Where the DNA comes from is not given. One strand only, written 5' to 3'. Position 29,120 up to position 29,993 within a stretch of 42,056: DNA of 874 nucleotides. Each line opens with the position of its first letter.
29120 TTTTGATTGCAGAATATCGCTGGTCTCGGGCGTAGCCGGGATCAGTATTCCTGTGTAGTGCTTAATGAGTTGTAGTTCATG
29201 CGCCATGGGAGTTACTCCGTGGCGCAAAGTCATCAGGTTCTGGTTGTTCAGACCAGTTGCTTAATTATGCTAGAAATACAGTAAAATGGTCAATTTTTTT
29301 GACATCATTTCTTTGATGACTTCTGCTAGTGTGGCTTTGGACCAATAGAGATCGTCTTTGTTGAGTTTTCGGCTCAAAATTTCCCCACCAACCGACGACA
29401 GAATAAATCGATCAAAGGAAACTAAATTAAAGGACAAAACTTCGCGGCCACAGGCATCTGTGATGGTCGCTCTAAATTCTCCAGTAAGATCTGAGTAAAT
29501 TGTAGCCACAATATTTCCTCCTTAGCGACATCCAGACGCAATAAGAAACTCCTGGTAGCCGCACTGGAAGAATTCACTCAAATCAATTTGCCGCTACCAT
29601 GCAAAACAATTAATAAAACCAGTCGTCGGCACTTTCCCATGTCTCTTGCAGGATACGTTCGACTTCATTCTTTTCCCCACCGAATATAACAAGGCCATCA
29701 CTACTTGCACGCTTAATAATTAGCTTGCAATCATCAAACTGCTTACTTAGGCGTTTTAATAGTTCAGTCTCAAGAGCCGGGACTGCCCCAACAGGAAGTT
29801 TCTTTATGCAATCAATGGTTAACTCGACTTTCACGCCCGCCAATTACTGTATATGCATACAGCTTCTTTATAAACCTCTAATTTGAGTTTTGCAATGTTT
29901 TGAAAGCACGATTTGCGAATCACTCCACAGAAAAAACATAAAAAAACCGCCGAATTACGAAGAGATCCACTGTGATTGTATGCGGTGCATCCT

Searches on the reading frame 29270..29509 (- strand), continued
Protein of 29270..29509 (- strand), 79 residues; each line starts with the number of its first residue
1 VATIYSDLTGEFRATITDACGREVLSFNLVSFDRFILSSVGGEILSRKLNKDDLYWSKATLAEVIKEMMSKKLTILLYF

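Call 78: search_dna_similar(query=L002:2489-2710:+, collection=phages, mode=protein, max_evalue=0.01, max_rows=30)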
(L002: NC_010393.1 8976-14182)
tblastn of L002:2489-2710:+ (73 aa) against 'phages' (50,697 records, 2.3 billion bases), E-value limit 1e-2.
Records with a match: 3; places in all: 3; records where one place covers at least 80% of the query: 2.
Best place of each record, by identity: 95-99% 2; <60% 1.
By first word of the organism name: Phage 2; Klebsiella 1.
By host as written in the record: Salmonella typhimurium LT2 2; Klebsiella pneumoniae ST16-OXA48 1.
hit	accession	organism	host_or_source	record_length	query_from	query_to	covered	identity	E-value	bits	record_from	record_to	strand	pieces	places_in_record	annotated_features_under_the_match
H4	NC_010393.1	Phage Gifsy-2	Salmonella typhimurium LT2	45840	1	73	100%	98.6%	3e-40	144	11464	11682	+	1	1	hypothetical bacteriophage protein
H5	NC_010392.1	Phage Gifsy-1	Salmonella typhimurium LT2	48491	1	73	100%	98.6%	3e-40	144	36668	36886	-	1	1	hypothetical protein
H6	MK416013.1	Klebsiella phage ST16-OXA48phi5.1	Klebsiella pneumoniae ST16-OXA48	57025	16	71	77%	48.2%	9e-11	61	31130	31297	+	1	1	hypothetical protein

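Call 82: find_encoding_contigs(protein=P0002, flank=1500, max_places=3)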
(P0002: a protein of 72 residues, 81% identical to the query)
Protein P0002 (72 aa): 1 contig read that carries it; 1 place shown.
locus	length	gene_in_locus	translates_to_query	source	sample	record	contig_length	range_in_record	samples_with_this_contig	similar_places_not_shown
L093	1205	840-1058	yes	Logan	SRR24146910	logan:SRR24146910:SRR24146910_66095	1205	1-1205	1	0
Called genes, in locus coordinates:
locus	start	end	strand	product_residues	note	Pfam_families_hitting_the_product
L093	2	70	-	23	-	?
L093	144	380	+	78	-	-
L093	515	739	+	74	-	PF06183:DinI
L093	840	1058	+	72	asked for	-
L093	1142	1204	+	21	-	?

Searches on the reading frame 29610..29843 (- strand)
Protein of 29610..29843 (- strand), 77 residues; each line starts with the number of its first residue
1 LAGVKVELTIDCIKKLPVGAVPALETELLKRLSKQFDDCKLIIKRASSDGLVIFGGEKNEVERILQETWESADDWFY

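Call 4: search_protein_families(library=pfam, proteins=[window:29610-29843:-], max_evalue=1)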
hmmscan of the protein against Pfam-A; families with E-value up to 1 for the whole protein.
window:29610-29843:- (77 aa): 1 family
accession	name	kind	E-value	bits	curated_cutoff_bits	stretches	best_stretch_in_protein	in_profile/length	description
PF06183.18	DinI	-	2.3e-20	73.1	24.2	1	17-76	1-63/63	DinI-like family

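Call 5: search_protein_families(library=ncbifam, proteins=[window:29610-29843:-], max_evalue=1)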
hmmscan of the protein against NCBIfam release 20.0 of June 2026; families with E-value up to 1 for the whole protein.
window:29610-29843:- (77 aa): 2 families
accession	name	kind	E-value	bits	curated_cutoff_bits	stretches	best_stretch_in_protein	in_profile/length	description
NF007893.0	PRK10597.1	equivalog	3.5e-19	69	111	1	5-76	2-78/81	DNA damage-inducible protein I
NF048010.1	SfplDhtActHpsHDes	equivalog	0.0085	14.9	430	1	9-77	63-128/298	(2S)-3-sulfopropanediol dehydratase activating enzyme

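Call 6: search_protein_families(library=phrogs, proteins=[window:29610-29843:-], max_evalue=1)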
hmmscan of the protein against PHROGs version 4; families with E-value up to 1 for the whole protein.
window:29610-29843:- (77 aa): 2 families
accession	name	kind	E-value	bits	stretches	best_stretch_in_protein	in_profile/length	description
phrog_189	-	DNA, RNA and nucleotide metabolism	6.3e-23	82.5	1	4-76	71-148/151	RecA filament binding protein DinI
phrog_7491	-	unknown function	0.1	13.3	1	37-76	7-42/60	-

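Call 67: search_protein_families(library=padloc, proteins=[window:29610-29843:-], max_evalue=0.01)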
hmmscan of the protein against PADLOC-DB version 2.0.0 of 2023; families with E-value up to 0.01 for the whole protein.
window:29610-29843:- (77 aa): 0 families
